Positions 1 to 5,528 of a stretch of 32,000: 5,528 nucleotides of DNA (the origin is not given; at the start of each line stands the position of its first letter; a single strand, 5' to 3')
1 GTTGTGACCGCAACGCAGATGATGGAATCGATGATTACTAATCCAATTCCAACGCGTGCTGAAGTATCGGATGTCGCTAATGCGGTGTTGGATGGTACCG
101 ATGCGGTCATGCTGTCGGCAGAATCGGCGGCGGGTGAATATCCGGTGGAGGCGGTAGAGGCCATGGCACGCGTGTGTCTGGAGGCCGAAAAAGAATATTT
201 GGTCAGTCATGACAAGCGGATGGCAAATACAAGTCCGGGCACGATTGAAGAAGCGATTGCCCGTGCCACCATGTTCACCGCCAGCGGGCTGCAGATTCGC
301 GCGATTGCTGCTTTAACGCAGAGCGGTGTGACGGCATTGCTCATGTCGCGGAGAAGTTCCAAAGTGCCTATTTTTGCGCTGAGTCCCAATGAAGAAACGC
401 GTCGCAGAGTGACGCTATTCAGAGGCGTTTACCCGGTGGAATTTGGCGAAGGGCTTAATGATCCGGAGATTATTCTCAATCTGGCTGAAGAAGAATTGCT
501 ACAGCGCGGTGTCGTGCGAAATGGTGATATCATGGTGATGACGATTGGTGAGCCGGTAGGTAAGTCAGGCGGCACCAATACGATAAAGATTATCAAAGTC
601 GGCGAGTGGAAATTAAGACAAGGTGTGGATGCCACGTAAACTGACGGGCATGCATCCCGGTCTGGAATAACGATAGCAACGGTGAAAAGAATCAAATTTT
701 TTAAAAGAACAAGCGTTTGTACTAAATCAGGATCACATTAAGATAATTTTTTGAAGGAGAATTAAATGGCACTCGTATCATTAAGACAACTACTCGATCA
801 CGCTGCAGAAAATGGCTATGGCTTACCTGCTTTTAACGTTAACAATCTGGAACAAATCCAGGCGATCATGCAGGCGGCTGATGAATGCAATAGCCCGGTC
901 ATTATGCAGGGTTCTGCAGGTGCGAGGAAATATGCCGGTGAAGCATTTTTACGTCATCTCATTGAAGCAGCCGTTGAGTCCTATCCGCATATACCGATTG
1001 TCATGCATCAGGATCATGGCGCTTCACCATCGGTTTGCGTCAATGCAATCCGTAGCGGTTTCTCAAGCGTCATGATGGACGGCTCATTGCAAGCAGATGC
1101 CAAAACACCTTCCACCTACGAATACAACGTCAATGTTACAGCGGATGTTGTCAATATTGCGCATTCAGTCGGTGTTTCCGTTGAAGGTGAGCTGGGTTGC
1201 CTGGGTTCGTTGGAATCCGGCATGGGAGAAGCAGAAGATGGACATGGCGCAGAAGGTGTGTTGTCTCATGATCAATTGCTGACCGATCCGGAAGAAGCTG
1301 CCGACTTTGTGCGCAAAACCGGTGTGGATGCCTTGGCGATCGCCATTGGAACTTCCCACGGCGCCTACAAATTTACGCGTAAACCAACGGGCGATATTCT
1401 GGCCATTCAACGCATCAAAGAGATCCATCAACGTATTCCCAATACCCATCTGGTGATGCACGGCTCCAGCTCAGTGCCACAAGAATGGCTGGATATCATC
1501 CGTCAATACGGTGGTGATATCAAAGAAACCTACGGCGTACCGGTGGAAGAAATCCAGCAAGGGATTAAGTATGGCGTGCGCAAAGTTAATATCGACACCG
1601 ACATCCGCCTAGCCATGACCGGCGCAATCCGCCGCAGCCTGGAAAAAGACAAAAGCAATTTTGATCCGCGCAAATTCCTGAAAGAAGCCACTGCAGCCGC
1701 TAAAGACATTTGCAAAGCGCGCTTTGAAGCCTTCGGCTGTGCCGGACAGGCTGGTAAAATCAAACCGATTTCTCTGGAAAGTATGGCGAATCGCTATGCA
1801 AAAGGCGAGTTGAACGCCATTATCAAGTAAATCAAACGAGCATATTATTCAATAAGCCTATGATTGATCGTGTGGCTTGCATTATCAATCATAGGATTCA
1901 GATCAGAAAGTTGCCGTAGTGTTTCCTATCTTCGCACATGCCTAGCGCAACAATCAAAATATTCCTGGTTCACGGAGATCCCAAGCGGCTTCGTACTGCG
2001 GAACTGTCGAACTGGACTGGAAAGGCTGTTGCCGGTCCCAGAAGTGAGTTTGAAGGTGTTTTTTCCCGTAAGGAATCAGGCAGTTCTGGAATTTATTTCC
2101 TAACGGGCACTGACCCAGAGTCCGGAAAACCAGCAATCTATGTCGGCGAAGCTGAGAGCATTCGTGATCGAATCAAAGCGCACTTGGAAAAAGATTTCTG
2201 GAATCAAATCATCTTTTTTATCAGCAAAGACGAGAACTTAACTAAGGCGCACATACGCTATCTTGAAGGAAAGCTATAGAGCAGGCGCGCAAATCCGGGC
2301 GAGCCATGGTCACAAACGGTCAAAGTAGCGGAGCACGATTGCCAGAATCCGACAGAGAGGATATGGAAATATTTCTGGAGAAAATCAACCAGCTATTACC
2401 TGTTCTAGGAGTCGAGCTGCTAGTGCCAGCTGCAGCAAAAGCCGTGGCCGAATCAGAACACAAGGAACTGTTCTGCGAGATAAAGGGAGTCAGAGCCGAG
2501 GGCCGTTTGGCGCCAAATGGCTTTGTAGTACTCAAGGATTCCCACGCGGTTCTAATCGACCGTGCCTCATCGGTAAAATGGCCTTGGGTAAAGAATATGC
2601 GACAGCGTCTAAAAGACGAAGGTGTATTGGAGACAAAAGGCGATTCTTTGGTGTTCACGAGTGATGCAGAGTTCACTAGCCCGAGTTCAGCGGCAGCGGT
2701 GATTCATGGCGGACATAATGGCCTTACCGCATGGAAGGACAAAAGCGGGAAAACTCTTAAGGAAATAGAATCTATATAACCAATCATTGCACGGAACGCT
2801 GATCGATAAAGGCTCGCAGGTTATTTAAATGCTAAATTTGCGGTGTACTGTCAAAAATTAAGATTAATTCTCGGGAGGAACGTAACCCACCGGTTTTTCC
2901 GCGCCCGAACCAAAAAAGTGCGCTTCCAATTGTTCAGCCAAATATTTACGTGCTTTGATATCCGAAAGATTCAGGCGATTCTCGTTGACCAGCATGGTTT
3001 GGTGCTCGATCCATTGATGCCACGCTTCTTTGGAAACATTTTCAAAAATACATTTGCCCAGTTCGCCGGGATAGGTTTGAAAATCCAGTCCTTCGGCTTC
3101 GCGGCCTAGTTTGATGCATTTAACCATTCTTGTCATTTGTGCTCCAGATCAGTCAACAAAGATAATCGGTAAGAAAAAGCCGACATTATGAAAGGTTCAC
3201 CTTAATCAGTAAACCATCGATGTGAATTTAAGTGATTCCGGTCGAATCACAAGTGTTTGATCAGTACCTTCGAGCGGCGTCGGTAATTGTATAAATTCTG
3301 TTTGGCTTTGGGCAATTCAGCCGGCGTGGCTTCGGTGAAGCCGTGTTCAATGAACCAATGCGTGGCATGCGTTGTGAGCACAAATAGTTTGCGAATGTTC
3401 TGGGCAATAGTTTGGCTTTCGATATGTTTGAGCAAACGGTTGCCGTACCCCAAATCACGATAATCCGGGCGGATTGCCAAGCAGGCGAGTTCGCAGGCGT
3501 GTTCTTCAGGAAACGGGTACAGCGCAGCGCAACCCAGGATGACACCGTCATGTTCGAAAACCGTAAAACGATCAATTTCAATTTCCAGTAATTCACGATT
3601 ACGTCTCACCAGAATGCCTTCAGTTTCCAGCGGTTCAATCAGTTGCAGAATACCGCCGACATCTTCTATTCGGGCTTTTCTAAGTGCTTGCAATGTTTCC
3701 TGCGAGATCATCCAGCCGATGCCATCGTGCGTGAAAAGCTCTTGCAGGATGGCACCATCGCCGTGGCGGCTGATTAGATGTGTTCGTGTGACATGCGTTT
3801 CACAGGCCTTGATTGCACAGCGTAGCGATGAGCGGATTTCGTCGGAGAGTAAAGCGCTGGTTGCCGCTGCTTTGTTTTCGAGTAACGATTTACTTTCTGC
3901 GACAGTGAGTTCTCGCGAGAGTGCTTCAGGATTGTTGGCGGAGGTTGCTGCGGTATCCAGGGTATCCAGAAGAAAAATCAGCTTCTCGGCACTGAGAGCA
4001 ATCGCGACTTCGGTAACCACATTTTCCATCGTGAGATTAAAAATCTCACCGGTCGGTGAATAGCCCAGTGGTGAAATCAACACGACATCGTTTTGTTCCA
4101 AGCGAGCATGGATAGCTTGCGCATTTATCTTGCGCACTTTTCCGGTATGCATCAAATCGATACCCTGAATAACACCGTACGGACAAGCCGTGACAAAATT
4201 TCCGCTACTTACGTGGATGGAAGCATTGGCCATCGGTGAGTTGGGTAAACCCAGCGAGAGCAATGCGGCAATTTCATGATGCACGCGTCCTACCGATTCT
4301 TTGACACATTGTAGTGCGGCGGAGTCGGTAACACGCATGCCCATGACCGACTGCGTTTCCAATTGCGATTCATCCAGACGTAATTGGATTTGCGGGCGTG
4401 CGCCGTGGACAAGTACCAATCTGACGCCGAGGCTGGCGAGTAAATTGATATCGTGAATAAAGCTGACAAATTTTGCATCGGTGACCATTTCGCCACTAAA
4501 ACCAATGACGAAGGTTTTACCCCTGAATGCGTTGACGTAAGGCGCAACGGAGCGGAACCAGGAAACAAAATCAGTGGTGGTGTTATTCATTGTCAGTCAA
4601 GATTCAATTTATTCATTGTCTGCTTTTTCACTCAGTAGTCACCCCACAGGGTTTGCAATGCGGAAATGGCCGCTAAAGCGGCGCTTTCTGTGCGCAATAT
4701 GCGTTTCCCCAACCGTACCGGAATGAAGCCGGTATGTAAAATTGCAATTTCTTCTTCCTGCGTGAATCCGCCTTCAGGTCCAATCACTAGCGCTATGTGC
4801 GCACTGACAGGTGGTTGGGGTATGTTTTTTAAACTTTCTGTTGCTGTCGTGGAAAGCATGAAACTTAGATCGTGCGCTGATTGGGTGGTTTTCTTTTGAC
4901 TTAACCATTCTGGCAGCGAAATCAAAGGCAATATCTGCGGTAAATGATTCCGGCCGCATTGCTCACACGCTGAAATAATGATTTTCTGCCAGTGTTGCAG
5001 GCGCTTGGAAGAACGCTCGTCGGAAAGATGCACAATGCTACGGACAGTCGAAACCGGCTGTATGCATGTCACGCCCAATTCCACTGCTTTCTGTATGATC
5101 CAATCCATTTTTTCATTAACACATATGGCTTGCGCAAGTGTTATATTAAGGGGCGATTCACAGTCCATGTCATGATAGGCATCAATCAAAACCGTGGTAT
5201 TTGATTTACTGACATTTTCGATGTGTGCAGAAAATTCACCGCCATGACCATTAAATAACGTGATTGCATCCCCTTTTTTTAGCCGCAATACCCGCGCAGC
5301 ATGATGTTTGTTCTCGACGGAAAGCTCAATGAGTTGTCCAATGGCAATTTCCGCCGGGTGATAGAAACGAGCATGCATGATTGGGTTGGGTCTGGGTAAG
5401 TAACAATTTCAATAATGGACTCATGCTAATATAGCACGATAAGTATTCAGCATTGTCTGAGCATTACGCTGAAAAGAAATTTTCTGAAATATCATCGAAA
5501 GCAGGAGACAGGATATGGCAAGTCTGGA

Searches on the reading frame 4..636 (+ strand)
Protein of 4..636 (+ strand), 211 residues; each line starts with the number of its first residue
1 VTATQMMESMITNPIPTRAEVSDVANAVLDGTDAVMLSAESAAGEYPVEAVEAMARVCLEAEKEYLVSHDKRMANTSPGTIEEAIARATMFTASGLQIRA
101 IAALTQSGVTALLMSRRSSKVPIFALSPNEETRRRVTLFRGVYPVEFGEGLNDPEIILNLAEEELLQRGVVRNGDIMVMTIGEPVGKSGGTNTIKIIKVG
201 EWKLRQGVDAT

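Call 91: search_protein_families(library=pfam, max_evalue=0.00001, proteins=[window:4-636:+])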
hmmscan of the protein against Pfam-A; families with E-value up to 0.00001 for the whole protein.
window:4-636:+ (211 aa): 2 families
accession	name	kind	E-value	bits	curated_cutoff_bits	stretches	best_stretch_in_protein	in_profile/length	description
PF02887.21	PK_C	-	1.9e-34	118.6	28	1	83-197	1-114/114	Pyruvate kinase, alpha/beta domain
PF00224.27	PK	-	1.1e-25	90.8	30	1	1-51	278-328/328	Pyruvate kinase, barrel domain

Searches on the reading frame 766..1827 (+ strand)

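Call 91: search_protein_families(library=pfam, max_evalue=0.00001, proteins=[window:766-1827:+])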
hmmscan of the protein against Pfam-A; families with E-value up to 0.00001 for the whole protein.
window:766-1827:+ (354 aa): 1 family
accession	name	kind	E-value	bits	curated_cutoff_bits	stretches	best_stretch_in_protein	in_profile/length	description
PF01116.26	F_bP_aldolase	-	1e-96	324.2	25.5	1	4-328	1-277/277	Fructose-bisphosphate aldolase class-II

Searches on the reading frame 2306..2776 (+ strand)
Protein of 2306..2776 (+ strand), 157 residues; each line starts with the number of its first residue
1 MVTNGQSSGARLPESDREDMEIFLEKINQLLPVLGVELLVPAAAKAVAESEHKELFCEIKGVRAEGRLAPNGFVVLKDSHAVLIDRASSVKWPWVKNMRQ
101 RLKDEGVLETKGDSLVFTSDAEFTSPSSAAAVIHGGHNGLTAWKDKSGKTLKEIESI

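Call 91: search_protein_families(library=pfam, max_evalue=0.00001, proteins=[window:2306-2776:+])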
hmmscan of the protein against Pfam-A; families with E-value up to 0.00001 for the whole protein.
window:2306-2776:+ (157 aa): 1 family
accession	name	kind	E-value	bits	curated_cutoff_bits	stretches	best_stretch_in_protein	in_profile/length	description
PF14267.11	DUF4357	-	1e-17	64.2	38.4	1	99-151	1-54/54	Domain of unknown function (DUF4357)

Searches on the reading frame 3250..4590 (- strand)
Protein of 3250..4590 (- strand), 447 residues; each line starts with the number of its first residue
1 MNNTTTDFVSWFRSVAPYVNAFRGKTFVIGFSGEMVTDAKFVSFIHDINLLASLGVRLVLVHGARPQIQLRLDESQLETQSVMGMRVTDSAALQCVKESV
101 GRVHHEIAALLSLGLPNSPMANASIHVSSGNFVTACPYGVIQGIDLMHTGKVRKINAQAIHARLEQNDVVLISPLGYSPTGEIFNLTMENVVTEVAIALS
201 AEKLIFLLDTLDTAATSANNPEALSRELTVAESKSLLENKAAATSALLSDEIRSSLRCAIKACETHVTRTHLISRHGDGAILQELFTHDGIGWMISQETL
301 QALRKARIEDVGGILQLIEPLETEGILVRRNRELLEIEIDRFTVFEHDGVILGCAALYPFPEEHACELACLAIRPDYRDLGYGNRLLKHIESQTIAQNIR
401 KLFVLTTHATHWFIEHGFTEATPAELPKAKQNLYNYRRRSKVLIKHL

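Call 91: search_protein_families(library=pfam, max_evalue=0.00001, proteins=[window:3250-4590:-])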
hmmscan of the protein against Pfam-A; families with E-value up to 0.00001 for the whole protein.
window:3250-4590:- (447 aa): 3 families
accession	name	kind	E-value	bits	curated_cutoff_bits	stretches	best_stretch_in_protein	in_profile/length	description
PF00696.33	AA_kinase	-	2.2e-24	86.9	24.9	1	25-273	1-233/234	Amino acid kinase family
PF00583.31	Acetyltransf_1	-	9.1e-13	48.9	20.7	1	330-413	20-111/116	Acetyltransferase (GNAT) family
PF13508.13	Acetyltransf_7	-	7.5e-12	45.9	27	1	340-420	3-84/84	Acetyltransferase (GNAT) domain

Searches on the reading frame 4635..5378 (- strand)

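Call 91: search_protein_families(library=pfam, max_evalue=0.00001, proteins=[window:4635-5378:-])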
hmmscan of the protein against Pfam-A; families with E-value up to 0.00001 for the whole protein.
window:4635-5378:- (248 aa): 2 families
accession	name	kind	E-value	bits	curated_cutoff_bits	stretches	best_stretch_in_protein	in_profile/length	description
PF04452.19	Methyltrans_RNA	-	2.1e-53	180.8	23.9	1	74-242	2-165/165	RNA methyltransferase domain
PF20260.4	PUA_4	-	3.2e-13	50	23.9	1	22-63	4-45/48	RNA methyltransferase PUA domain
